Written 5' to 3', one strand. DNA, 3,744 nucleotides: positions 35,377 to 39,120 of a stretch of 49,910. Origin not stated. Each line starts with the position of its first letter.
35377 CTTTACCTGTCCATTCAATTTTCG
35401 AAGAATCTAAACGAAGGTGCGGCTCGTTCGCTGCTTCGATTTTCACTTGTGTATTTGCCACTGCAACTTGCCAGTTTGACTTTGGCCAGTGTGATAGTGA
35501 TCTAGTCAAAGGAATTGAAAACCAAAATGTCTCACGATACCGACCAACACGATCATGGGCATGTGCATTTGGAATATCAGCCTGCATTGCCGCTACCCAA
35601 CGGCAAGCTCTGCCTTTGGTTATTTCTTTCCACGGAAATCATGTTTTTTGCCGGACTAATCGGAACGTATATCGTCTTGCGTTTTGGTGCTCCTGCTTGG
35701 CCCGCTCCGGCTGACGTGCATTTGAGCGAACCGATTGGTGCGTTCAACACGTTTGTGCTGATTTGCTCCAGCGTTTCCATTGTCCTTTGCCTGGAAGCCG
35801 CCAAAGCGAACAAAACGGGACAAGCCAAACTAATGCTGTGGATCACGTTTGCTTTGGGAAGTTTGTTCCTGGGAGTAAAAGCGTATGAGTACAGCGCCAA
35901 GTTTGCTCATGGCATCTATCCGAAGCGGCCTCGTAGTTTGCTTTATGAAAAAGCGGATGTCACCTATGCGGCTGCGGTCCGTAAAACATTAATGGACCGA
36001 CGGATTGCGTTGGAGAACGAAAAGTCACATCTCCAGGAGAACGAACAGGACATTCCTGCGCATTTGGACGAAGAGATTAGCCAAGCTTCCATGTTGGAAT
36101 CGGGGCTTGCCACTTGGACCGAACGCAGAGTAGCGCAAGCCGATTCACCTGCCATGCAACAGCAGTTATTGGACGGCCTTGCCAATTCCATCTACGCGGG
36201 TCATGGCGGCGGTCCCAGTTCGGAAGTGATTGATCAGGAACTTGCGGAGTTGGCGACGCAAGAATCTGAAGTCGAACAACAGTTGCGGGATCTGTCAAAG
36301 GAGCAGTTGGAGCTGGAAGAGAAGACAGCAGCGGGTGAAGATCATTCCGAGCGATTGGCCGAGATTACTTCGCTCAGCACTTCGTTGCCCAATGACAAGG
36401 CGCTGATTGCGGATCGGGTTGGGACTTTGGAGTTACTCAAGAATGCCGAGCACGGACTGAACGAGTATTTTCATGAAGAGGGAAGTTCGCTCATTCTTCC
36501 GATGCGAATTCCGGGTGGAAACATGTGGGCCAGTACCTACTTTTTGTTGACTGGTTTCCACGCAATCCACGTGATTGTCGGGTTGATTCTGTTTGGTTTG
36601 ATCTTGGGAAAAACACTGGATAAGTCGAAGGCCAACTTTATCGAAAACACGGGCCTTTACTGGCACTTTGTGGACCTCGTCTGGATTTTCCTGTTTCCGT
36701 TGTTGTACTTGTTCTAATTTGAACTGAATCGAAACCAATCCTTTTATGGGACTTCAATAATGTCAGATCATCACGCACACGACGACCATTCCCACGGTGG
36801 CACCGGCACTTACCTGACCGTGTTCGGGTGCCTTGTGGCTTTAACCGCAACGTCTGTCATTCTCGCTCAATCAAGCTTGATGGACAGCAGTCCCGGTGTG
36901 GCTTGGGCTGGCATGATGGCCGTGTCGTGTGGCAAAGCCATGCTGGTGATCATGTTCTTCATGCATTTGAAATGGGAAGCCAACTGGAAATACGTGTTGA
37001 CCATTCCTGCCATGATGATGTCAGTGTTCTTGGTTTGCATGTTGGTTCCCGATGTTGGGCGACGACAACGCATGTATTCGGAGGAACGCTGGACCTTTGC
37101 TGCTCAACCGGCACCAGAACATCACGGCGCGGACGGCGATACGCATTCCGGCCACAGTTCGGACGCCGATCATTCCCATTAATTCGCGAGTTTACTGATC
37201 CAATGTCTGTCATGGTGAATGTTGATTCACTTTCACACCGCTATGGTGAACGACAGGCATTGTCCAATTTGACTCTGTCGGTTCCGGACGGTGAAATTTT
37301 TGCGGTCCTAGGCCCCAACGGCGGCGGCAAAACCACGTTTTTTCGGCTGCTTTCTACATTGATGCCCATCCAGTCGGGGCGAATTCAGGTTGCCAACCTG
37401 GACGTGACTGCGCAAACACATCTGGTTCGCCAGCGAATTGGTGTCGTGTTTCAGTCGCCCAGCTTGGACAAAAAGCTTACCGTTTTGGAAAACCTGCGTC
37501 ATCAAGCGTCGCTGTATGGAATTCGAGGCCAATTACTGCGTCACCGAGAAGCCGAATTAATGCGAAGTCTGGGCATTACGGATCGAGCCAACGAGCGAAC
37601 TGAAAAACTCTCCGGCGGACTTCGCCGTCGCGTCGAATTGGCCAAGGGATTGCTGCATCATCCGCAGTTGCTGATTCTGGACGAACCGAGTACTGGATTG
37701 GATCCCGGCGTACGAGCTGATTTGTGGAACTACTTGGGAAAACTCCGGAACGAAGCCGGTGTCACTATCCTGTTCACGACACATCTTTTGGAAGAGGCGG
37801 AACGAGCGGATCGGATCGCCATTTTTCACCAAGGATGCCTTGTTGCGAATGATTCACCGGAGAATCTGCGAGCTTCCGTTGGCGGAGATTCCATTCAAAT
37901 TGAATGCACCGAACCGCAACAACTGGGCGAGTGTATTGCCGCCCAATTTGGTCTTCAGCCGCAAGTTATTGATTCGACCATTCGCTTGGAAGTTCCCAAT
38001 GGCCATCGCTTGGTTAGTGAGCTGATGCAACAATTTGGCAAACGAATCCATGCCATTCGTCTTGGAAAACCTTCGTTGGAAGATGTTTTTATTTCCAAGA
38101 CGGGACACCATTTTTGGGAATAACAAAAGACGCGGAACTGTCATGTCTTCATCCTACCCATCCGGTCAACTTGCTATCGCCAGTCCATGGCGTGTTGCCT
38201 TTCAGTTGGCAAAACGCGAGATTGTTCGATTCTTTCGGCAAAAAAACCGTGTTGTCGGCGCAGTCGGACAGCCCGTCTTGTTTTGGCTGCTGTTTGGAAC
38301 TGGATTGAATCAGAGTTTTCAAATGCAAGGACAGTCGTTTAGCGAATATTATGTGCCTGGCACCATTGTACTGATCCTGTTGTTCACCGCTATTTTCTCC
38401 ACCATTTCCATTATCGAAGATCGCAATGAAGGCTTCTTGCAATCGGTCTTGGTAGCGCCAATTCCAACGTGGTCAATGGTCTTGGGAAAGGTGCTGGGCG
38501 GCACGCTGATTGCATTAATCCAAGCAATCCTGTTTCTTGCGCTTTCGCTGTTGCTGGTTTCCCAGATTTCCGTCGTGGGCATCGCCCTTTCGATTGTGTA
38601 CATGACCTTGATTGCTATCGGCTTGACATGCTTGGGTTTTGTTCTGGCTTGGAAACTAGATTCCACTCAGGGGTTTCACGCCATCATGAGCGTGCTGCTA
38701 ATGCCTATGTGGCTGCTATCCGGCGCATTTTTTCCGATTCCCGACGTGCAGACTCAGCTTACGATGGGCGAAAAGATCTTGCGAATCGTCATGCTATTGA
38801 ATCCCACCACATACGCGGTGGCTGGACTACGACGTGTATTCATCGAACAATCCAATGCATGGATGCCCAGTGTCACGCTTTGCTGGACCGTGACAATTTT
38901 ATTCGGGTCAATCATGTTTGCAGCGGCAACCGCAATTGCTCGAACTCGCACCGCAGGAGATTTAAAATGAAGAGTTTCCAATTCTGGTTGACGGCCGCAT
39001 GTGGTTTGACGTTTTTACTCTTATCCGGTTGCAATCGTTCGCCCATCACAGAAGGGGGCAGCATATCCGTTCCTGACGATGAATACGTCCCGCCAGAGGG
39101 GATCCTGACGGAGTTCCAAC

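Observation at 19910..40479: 20.6-kb single-strand respiratory super-cluster joining a bc-type complex, copper and haem shuttles, an aa3-type oxidase, haem A synthesis and a Cu-delivery module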

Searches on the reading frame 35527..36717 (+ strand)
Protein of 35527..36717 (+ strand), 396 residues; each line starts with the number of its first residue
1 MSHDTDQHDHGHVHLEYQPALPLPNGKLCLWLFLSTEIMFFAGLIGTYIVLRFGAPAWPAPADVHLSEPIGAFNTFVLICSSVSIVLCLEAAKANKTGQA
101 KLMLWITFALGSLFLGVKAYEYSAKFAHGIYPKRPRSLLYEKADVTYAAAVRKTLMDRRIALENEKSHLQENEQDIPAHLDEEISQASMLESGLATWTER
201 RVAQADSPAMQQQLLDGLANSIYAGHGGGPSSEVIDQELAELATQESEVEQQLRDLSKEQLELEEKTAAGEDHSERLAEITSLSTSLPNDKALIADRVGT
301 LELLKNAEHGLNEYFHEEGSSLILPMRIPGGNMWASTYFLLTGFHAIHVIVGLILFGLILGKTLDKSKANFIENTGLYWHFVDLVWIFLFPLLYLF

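Call 5: search_protein_families(library=pfam, proteins=[window:35527-36717:+], max_evalue=0.01)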
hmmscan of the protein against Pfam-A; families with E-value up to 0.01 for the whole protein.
window:35527-36717:+ (396 aa): 1 family
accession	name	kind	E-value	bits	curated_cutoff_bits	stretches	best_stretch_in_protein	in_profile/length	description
PF00510.24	COX3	-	8.3e-16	59.1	23.8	2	333-395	189-255/258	Cytochrome c oxidase subunit III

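Call 6: search_protein_families(library=ncbifam, proteins=[window:35527-36717:+], max_evalue=0.01)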
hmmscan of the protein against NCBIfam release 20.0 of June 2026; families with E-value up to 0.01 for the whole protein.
window:35527-36717:+ (396 aa): 4 families
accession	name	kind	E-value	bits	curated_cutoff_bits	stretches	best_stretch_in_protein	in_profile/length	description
NF050119.1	aa3_CtaE_Actin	exception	8.7e-31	107.6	190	2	332-395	120-188/190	aa3-type cytochrome oxidase subunit III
TIGR02842.1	CyoC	equivalog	2e-24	86.9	223.75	2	28-134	3-108/180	cytochrome o ubiquinol oxidase subunit III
TIGR02897.1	QoxC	equivalog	5.5e-22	78.8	239.9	2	334-395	121-186/190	cytochrome aa3 quinol oxidase subunit III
NF007944.0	PRK10663.1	equivalog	1.4e-20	74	340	2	25-135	24-133/204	cytochrome o ubiquinol oxidase subunit III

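Call 37: find_related_loci(query=A3, collection=metagenome_contigs, flank=10000)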
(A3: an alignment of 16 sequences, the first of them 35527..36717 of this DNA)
Query A3 (396 aa) in metagenome_contigs; peptide patterns used: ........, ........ (x = any residue, [..] = any of these).
600 stretches matched a pattern (row limit reached: there are more); 598 encode a relative of the query (tblastn E <= 1e-3); the best 80 are kept; 80 distinct loci.
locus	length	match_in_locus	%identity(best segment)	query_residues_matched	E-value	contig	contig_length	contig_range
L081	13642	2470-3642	51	1-387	4e-122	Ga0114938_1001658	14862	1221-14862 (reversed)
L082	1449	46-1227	45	1-387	7e-105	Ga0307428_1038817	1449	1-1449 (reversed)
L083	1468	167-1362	50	3-387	1e-105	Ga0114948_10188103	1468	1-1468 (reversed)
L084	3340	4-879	46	8-387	4e-91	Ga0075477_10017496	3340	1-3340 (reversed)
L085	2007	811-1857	34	14-395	4e-60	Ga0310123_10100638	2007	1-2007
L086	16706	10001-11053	34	1-395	2e-56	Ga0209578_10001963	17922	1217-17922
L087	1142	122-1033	54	1-395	5e-41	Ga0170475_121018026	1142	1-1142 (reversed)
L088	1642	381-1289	55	20-395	2e-38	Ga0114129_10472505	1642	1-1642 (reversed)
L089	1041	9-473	43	212-395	3e-37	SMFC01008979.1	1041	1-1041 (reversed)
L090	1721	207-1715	55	12-395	1e-33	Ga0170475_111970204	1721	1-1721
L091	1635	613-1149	50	15-387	9e-32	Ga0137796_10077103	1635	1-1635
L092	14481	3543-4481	46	23-395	1e-27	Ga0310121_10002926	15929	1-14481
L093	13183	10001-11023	46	4-395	2e-27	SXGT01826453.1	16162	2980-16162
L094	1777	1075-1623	50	18-392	2e-27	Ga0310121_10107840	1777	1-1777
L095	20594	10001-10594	46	4-395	1e-26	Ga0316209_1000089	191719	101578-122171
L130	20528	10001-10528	48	27-395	1e-20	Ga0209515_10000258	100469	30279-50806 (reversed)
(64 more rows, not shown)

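Call 68: find_homologous_proteins(query=L130:4813-6306:+, max_evalue=1e-10)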
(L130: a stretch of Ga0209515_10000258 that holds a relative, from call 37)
Query L130:4813-6306:+ (497 aa): 1784 proteins with E <= 1e-10 among 8000 candidates; the best 120 are listed.
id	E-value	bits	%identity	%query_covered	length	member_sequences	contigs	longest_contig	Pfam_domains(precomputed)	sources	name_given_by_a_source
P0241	0.0e+0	1155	100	99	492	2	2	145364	PF13715.13,PF13473.13,PF00116.27,PF13620.13,PF02790.21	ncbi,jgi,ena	-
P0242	0.0e+0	1062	91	99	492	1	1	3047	PF13715.13,PF13473.13,PF00116.27,PF13620.13,PF02790.21,PF22904.4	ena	-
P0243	0.0e+0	1024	87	99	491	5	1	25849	PF13715.13,PF13473.13,PF00116.27,PF13620.13,PF02790.21,PF22904.4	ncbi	-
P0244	2.9e-289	978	84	96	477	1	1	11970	PF13715.13,PF13473.13,PF00116.27,PF13620.13,PF02790.21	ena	-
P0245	7.6e-279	943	80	99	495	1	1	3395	PF13715.13,PF13473.13,PF14686.13,PF00116.27,PF13620.13,PF02790.21,PF22904.4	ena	-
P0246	2.3e-273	925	81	96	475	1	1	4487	PF13715.13,PF13473.13,PF00116.27,PF13620.13,PF02790.21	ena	-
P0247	2.3e-271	919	80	95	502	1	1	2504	PF13715.13,PF13473.13,PF00116.27,PF13620.13,PF02790.21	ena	-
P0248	3.3e-266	902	79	94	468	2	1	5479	PF13715.13,PF13473.13,PF00116.27,PF13620.13,PF02790.21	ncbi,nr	ncbi:MAG: cytochrome c oxidase subunit II [Candidatus Omnitrophica bacterium]|nr:cytochrome c oxidas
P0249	9.7e-265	897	79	95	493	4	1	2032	PF13473.13,PF00116.27,PF13620.13,PF02790.21,PF09430.17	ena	-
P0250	8.6e-264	894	78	95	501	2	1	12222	PF13715.13,PF13473.13,PF00116.27,PF13620.13,PF02790.21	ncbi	-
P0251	1.2e-261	887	76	100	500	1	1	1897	PF13715.13,PF13473.13,PF00116.27,PF13620.13,PF02790.21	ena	-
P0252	1.2e-259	880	76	97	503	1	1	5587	PF13715.13,PF13473.13,PF14686.13,PF00116.27,PF13620.13,PF02790.21,PF22904.4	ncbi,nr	ncbi:MAG: cytochrome c oxidase subunit II [Candidatus Omnitrophica bacterium]|nr:cytochrome c oxidas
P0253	1.9e-259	879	75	98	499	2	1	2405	PF13715.13,PF13473.13,PF00116.27,PF13620.13,PF02790.21,PF22904.4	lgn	-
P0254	3.9e-259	878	77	98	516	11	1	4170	PF13715.13,PF13473.13,PF14686.13,PF00116.27,PF13620.13,PF02790.21,PF22904.4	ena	-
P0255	2.8e-258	875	76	97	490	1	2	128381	PF13473.13,PF14686.13,PF00116.27,PF13620.13,PF02790.21,PF09430.17,PF22904.4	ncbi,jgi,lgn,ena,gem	-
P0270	1.9e-244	830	74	94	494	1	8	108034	PF13715.13,PF13473.13,PF00116.27,PF13620.13,PF02790.21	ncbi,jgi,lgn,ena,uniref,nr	ncbi:MAG: cytochrome c oxidase subunit II [Candidatus Omnitrophica bacterium CG11_big_fil_rev_8_21_1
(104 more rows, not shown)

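Call 69: find_encoding_contigs(protein=P0270, flank=10000, max_places=2)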
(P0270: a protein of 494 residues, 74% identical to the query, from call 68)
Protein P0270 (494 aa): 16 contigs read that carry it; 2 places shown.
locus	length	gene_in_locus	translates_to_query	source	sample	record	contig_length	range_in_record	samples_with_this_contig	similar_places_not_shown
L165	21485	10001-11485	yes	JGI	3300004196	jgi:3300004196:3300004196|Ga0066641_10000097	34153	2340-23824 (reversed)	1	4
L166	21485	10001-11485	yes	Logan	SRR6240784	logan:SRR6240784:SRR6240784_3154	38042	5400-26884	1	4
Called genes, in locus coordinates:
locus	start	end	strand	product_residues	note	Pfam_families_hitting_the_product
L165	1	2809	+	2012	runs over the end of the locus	-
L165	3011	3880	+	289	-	PF02985:HEAT (faint), PF13646:HEAT_2 (weak), PF03130:HEAT_PBS (faint), PF13646:HEAT_2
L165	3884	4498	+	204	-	PF00355:Rieske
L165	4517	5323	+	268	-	PF00033:Cytochrome_B, PF14358:DUF4405 (weak), PF13631:Cytochrom_B_N_2, PF00033:Cytochrome_B (weak)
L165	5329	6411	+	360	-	PF00032:Cytochrom_B_C (weak)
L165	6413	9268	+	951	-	PF02433:FixO (faint), PF13442:Cytochrome_CBB3 (faint), PF14522:Cytochrome_C7 (faint), PF14537:Cytochrom_c3_2 (faint), PF00034:Cytochrom_C (weak)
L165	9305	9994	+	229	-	PF22904:NOMO1-like_2nd (faint), PF13715:CarbopepD_reg_2 (weak), PF13620:CarboxypepD_reg, PF14686:fn3_3 (weak)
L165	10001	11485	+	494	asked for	PF13715:CarbopepD_reg_2 (faint), PF13473:Cupredoxin_1 (faint), PF13620:CarboxypepD_reg (weak), PF02790:COX2_TM, PF00116:COX2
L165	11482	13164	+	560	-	PF00115:COX1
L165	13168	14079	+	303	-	PF02628:COX15-CtaA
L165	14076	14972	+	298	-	PF01040:UbiA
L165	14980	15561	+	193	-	PF00510:COX3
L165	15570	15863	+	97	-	-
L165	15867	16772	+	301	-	PF01370:Epimerase, PF13460:NAD_binding_10, PF16363:GDP_Man_Dehyd (weak), PF08338:DUF1731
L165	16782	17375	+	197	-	PF00578:AhpC-TSA (weak), PF08534:Redoxin, PF02630:SCO1-SenC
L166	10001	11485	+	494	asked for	PF13715:CarbopepD_reg_2 (faint), PF13473:Cupredoxin_1 (faint), PF13620:CarboxypepD_reg (weak), PF02790:COX2_TM, PF00116:COX2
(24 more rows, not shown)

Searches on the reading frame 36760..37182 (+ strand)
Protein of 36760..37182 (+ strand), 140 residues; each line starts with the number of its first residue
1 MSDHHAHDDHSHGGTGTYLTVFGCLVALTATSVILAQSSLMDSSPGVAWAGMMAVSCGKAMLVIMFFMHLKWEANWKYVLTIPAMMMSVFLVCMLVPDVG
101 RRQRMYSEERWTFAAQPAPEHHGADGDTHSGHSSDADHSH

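Call 5: search_protein_families(library=pfam, proteins=[window:36760-37182:+], max_evalue=0.01)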
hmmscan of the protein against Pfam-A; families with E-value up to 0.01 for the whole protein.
window:36760-37182:+ (140 aa): 2 families
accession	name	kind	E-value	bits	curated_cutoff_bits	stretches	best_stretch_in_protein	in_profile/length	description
PF03626.19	COX4_pro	-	6.1e-14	52.6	28.9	1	20-92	2-72/72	Prokaryotic Cytochrome C oxidase subunit IV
PF04750.19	Far-17a_AIG1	-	0.009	15.9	24.5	0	74-107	33-66/206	FAR-17a/AIG1-like protein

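Call 42: search_protein_families(library=ncbifam, proteins=[window:36760-37182:+], max_evalue=0.001)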
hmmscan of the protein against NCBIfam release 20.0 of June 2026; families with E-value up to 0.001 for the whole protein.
window:36760-37182:+ (140 aa): 2 families
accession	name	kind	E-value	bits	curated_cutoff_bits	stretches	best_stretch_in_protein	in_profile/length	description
TIGR02229.1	caa3_sub_IV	subfamily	1.5e-09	38.5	37.25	1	11-100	2-90/92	caa(3)-type oxidase, subunit IV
NF007878.0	PRK10582.1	equivalog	5.4e-05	23.3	144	1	1-96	1-92/109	cytochrome o ubiquinol oxidase subunit IV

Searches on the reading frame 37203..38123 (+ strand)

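Call 5: search_protein_families(library=pfam, proteins=[window:37203-38123:+], max_evalue=0.01)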
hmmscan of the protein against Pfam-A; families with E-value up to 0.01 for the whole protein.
window:37203-38123:+ (306 aa): 6 families
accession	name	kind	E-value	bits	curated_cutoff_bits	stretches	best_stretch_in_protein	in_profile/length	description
PF00005.33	ABC_tran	-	5.1e-31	108.5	25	1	20-163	1-136/137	ABC transporter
PF13304.12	AAA_21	-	1.6e-10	42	27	2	100-195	191-299/304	AAA domain, putative AbiEii toxin, Type IV TA system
PF13732.12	DrrA1-3_C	-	2.7e-06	28.4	27.4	1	219-300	3-81/81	ATP-binding protein DrrA1-3-like, C-terminal domain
PF13401.12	AAA_22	-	0.0002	22.1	27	1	32-192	7-121/130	AAA domain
PF02463.25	SMC_N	-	0.0005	20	40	1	31-211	25-217/220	RecF/RecN/SMC N terminal domain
PF03029.23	ATP_bind_1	-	0.002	18.4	27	1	35-71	1-37/240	Conserved hypothetical ATP binding protein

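Call 42: search_protein_families(library=ncbifam, proteins=[window:37203-38123:+], max_evalue=0.001)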
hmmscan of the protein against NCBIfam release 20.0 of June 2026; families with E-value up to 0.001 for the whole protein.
window:37203-38123:+ (306 aa): 187 families (the best 25 are shown)
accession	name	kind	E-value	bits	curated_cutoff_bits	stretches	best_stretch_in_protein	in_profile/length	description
TIGR01188.1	drrA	subfamily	9.8e-80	268.1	312.45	1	13-301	2-302/302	daunorubicin resistance ABC transporter, ATP-binding protein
TIGR03864.1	PQQ_ABC_ATP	hypoth_equivalog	2.2e-68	230.2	302.25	1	5-232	2-229/236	ABC transporter, ATP-binding subunit, PQQ-dependent alcohol dehydrogenase system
NF033858.1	ABC2_perm_RbbA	equivalog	4.2e-57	193.7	1050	1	4-230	266-492/909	ribosome-associated ATPase/putative transporter RbbA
NF010060.0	PRK13537.1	equivalog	7.4e-56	189.3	521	1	4-303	15-311/314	nodulation factor ABC transporter ATP-binding protein NodI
NF010059.0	PRK13536.1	equivalog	1.5e-53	181.7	549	1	3-303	42-339/342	nodulation factor ABC transporter ATP-binding protein NodI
TIGR01288.1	nodI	equivalog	9.7e-52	175.8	424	1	3-303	3-300/303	nodulation factor ABC transporter ATP-binding protein NodI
TIGR03522.1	GldA_ABC_ATP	equivalog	1.5e-46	159.2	402.6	1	5-296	3-297/301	gliding motility-associated ABC transporter ATP-binding subunit GldA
TIGR04520.1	ECF_ATPase_1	equivalog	1.1e-43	149.6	315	1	5-225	1-226/269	energy-coupling factor transporter ATPase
TIGR00968.1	3a0106s01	subfamily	2e-43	148.6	342.75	1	6-222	2-218/237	sulfate ABC transporter ATP-binding protein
TIGR04521.1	ECF_ATPase_2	equivalog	8.3e-42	143.2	330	1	7-223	3-233/279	energy-coupling factor transporter ATPase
TIGR04406.1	LPS_export_lptB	equivalog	6.3e-41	140.2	240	1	6-223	3-223/239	LPS export ABC transporter ATP-binding protein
TIGR03265.1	PhnT2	equivalog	8.3e-40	137.1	457.7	1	3-222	3-222/353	putative 2-aminoethylphosphonate ABC transporter ATP-binding protein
TIGR01186.1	proV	subfamily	2.4e-39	135.5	326.6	1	15-222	4-217/363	betaine/proline/choline family ABC transporter ATP-binding protein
NF006987.0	PRK09452.1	equivalog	2.8e-39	134.9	482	1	3-221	16-234/378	spermidine/putrescine ABC transporter ATP-binding protein PotA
TIGR02315.1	ABC_phnC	equivalog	3e-38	131.6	266.1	1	4-224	1-235/243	phosphonate ABC transporter ATP-binding protein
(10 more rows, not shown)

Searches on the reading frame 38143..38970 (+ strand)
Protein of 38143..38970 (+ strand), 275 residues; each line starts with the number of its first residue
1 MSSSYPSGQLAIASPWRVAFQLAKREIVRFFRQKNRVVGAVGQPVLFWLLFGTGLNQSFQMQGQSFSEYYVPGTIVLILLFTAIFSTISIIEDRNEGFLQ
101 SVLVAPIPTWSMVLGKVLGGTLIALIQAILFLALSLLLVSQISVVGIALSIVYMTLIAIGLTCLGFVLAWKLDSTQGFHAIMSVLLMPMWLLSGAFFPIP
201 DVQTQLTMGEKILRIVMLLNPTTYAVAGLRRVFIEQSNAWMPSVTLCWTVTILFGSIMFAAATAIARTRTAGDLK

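Call 5: search_protein_families(library=pfam, proteins=[window:38143-38970:+], max_evalue=0.01)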
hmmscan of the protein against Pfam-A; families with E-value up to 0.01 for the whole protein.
window:38143-38970:+ (275 aa): 4 families
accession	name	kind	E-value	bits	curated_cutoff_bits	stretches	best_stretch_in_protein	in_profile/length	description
PF01061.29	ABC2_membrane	-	8e-25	88.1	26.9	1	20-233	4-210/211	ABC-2 type transporter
PF12698.13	ABC2_membrane_3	-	1.8e-16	60.6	31.6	1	61-257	155-344/347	ABC-2 family transporter protein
PF12679.13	ABC2_membrane_2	-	0.00017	21.4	27.2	1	65-236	72-246/283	ABC-2 family transporter protein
PF12730.13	ABC2_membrane_4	-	0.0055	17.1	27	1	37-167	19-150/179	ABC-2 family transporter protein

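Call 42: search_protein_families(library=ncbifam, proteins=[window:38143-38970:+], max_evalue=0.001)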
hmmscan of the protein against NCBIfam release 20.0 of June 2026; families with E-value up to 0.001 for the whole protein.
window:38143-38970:+ (275 aa): 6 families
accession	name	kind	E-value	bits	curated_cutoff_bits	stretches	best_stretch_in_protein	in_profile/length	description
TIGR01247.1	drrB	subfamily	7.9e-47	159.9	223.05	1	25-262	1-232/236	daunorubicin resistance ABC transporter membrane protein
TIGR03861.1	phenyl_ABC_PedC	subfamily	4.6e-31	108.4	241.35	1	22-257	7-243/253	alcohol ABC transporter, permease protein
NF011648.0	PRK15066.1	subfamily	5e-16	59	225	1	20-258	11-241/257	ABC transporter permease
NF038293.1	permease_SagH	equivalog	2.4e-11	43.1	450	1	67-206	177-316/370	SagH family ABC transporter permease subunit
TIGR01248.1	drrC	subfamily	6.6e-06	26.4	165.65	1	80-195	2-119/152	daunorubicin resistance protein C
TIGR00025.1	Mtu_efflux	paralog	8.9e-05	22.1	146.9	1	44-265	7-232/238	ABC transporter efflux protein, DrrB family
